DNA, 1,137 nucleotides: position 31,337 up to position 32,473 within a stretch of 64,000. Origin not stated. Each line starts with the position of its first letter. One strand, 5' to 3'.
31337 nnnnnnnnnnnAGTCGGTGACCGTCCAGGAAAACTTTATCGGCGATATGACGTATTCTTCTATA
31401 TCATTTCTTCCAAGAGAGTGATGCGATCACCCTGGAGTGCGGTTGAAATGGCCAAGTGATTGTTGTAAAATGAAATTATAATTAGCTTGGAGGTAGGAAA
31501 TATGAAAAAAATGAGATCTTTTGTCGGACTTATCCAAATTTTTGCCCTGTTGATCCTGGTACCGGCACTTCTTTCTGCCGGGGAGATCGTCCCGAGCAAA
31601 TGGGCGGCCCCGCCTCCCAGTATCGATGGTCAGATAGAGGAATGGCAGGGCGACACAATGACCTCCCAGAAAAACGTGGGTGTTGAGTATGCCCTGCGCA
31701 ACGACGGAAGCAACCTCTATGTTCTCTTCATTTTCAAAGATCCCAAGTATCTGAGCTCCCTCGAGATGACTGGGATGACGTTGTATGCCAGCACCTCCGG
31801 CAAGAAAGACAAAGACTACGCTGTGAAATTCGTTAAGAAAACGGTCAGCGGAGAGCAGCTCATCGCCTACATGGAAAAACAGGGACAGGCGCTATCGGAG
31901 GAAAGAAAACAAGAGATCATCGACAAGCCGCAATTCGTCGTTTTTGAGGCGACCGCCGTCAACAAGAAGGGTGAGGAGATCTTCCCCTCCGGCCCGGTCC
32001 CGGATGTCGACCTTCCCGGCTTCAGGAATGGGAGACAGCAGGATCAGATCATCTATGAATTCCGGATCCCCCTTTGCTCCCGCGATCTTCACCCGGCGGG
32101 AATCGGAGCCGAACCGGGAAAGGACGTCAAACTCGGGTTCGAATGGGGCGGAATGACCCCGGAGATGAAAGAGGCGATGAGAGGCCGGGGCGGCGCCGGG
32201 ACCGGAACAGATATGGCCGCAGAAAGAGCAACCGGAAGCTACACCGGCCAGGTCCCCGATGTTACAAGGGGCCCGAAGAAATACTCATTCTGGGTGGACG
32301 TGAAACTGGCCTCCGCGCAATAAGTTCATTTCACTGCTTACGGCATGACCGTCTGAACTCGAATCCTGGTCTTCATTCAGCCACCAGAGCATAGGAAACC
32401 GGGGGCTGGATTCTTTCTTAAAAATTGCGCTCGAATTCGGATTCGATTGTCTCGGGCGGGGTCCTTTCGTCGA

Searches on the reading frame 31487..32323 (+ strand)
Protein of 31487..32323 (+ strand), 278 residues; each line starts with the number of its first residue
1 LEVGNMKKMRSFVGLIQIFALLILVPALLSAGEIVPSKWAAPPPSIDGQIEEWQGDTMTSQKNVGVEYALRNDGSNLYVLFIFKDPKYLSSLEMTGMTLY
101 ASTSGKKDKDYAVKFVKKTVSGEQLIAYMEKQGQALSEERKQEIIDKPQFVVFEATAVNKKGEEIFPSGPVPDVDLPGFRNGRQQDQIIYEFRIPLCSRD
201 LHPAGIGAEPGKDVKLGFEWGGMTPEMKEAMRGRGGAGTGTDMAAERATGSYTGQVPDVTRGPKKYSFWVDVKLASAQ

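Call 3: search_protein_families(library=pfam, proteins=[window:31487-32323:+])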
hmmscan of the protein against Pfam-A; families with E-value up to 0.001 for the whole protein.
window:31487-32323:+ (278 aa): 0 families

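Call 4: search_protein_families(library=ncbifam, proteins=[window:31487-32323:+])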
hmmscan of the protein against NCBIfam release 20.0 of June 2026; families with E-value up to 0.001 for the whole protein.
window:31487-32323:+ (278 aa): 0 families

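Call 31: search_protein_families(library=pfam, proteins=[window:31487-32323:+], max_evalue=10)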
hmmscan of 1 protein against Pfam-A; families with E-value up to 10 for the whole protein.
window:31487-32323:+ (278 aa): 1 family
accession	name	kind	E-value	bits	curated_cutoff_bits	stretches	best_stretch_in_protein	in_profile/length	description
PF18370.7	RGI_lyase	-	0.089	13.6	27.8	1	80-120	35-75/86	Rhamnogalacturonan I lyases beta-sheet domain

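Call 46: find_homologous_proteins(query=window:31487-32323:+)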
Query window:31487-32323:+ (278 aa): 454 proteins with E <= 0.001 among 1366 candidates; the best 120 are listed.
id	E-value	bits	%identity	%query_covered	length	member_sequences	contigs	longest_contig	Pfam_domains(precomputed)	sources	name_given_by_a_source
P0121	1.4e-179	613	100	98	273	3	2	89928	-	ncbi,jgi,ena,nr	ncbi:MAG TPA: hypothetical protein VMW46_02400 [Candidatus Desulfaltia sp.]|nr:hypothetical protein 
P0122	5.6e-170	581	95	98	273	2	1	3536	-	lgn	-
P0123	8.1e-161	551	88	98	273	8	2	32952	-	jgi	-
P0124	7.0e-156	535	86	98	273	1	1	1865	-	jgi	jgi:hypothetical protein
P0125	2.1e-154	530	85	98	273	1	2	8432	-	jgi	jgi:hypothetical protein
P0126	2.7e-152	523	83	98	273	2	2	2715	-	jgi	jgi:hypothetical protein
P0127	4.6e-151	519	87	92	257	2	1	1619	-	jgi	jgi:hypothetical protein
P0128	2.6e-150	517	83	98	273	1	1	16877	-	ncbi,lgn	ncbi:MAG: hypothetical protein WBC70_00530 [Candidatus Aminicenantales bacterium]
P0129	1.9e-146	504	81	98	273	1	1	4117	-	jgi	jgi:hypothetical protein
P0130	5.5e-145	499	78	98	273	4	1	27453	-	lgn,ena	-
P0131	8.8e-145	499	77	100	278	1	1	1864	-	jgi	jgi:hypothetical protein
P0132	4.6e-144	496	80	98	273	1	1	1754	-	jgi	jgi:hypothetical protein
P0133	6.0e-144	496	80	98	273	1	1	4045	-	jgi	jgi:hypothetical protein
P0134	8.8e-141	486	79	98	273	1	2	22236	-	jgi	-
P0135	4.4e-139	480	77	98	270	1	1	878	-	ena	-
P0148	6.9e-119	414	68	94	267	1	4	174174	-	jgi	jgi:hypothetical protein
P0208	3.4e-76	274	47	95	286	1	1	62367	-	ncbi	-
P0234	1.9e-68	248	44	99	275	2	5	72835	-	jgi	jgi:hypothetical protein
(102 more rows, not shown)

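Call 47: find_encoding_contigs(protein=P0234, flank=7000, max_places=2)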
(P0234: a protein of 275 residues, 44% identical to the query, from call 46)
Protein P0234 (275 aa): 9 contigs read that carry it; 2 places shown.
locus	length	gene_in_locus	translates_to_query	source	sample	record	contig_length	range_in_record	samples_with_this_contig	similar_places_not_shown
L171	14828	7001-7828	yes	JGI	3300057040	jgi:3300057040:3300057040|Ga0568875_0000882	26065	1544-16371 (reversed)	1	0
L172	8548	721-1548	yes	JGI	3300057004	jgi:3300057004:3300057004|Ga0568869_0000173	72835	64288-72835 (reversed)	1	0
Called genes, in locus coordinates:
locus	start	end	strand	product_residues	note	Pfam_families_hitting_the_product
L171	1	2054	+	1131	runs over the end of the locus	PF13646:HEAT_2 (weak), PF02985:HEAT (faint), PF13646:HEAT_2, PF06439:3keto-disac_hyd, PF20407:DUF1583_N (faint), PF06439:3keto-disac_hyd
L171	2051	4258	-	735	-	PF20094:GWxTD_dom, PF12895:ANAPC3 (faint), PF13181:TPR_8 (faint), PF13414:TPR_11 (faint), PF13424:TPR_12 (faint), PF13428:TPR_14 (faint), PF00515:TPR_1 (weak), PF07719:TPR_2 (weak), +3 more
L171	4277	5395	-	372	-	-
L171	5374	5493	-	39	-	-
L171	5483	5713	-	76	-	-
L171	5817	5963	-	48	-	-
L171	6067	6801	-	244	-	-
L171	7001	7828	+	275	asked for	-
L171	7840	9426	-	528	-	PF12796:Ank_2, PF13637:Ank_4, PF12796:Ank_2, PF13637:Ank_4, PF12796:Ank_2, PF13857:Ank_5, PF12796:Ank_2, PF13857:Ank_5, +9 more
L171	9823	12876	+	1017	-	PF13620:CarboxypepD_reg, PF13715:CarbopepD_reg_2 (weak), PF25183:OMP_b-brl_4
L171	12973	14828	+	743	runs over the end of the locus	PF13429:TPR_15 (faint), PF00884:Sulfatase, PF01663:Phosphodiest, PF16347:SGSH_C, PF20308:TPR-S (faint), PF13432:TPR_16 (weak), PF23914:TPR_CcmH_CycH (weak), PF14559:TPR_19 (weak), +14 more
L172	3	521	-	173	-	?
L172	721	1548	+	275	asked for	-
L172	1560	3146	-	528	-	PF12796:Ank_2, PF13637:Ank_4, PF12796:Ank_2, PF13637:Ank_4, PF12796:Ank_2, PF13857:Ank_5, PF12796:Ank_2, PF13857:Ank_5, +9 more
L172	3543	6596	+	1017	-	PF13620:CarboxypepD_reg, PF13715:CarbopepD_reg_2 (weak), PF25183:OMP_b-brl_4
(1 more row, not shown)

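Call 48: find_encoding_contigs(protein=P0208, flank=7000, max_places=1)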
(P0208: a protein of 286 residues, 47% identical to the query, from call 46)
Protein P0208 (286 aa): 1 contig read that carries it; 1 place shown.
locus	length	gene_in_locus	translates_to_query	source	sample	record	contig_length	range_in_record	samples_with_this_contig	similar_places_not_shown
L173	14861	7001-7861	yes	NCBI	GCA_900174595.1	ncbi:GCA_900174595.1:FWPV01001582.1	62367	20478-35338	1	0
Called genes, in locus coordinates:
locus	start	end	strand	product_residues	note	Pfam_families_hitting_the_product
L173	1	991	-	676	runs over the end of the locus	PF00890:FAD_binding_2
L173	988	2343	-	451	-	PF00724:Oxidored_FMN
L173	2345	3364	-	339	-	PF01261:AP_endonuc_2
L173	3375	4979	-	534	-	-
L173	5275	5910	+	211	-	PF02607:B12-binding_2, PF02310:B12-binding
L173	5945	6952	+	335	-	PF01208:URO-D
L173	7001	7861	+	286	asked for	-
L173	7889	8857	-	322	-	PF00892:EamA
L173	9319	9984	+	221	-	PF13338:AbiEi_4 (faint)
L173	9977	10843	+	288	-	PF08843:AbiEii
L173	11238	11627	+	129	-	PF00072:Response_reg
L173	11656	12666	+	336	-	PF00294:PfkB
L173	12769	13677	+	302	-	PF13371:TPR_9 (faint), PF13620:CarboxypepD_reg (weak), PF07719:TPR_2 (faint), PF13424:TPR_12 (weak), PF14559:TPR_19, PF00515:TPR_1 (weak), PF14559:TPR_19 (weak), PF13432:TPR_16 (weak), +10 more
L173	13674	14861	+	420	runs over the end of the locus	PF07221:GlcNAc_2-epim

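Call 49: find_encoding_contigs(protein=P0148, flank=7000, max_places=1)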
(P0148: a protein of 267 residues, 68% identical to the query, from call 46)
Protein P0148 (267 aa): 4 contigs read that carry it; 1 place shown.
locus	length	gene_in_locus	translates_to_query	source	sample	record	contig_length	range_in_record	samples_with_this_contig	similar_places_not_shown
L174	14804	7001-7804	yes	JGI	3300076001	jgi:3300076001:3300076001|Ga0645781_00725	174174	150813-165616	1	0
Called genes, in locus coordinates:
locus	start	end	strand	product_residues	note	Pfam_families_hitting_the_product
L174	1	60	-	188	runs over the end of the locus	-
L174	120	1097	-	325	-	PF13620:CarboxypepD_reg, PF13715:CarbopepD_reg_2 (weak), PF28559:TPR_SusR (weak), PF13432:TPR_16, PF17874:TPR_MalT (weak), PF14559:TPR_19, PF13424:TPR_12, PF13432:TPR_16, +18 more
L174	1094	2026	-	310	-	PF20094:GWxTD_dom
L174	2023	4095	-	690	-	PF20094:GWxTD_dom, PF13428:TPR_14 (faint), PF07719:TPR_2 (faint), PF13432:TPR_16 (faint), PF00515:TPR_1 (faint), PF13174:TPR_6 (faint), PF13424:TPR_12 (faint), PF14559:TPR_19 (faint), +1 more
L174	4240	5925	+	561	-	-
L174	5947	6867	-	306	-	PF13505:OMP_b-brl (weak)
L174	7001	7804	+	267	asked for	-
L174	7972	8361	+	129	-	PF00072:Response_reg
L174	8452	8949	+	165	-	-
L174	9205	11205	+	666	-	PF04879:Molybdop_Fe4S4, PF00384:Molybdopterin, PF01568:Molydop_binding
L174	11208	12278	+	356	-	PF14697:Fer4_21 (faint), PF13484:Fer4_16 (faint), PF00037:Fer4 (faint), PF17179:Fer4_22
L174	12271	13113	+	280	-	PF00175:NAD_binding_1, PF10418:DHODB_Fe-S_bind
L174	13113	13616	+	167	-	PF01750:HycI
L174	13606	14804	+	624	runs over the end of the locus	PF00662:Proton_antipo_N (weak), PF00361:Proton_antipo_M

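Call 62: predict_structure(alignment_id=A1)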
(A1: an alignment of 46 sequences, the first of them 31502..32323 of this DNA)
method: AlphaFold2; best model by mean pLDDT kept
length: 273 residues; sequences in the alignment: 46
mean_pLDDT: 83.6   pTM: 0.76
mean pLDDT of the five models: 83.6, 83.0, 81.1, 80.9, 74.5
residues with pLDDT >= 90: 169; 70-90: 49; 50-70: 26; < 50: 29
segments of 3 or more residues with pLDDT < 50: 23-26, 230-253
pLDDT, mean of each block of 10 residues (from residue 1): 57 66 61 93 92 91 96 96 88 95 96 94 91 91 92 96 89 95 96 95 96 91 70 33 36 66 96 86
secondary structure, 60 per line:
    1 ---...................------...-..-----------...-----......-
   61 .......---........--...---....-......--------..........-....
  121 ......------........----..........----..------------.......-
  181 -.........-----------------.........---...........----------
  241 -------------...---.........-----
elements in order: H4-22 E29-31 E54-56 E61-67 E71-78 H87-90 E92-97 E106-115 H117-126 H133-140 E145-154 E173-179 E182-190 E208-216 H220-230 E260-268
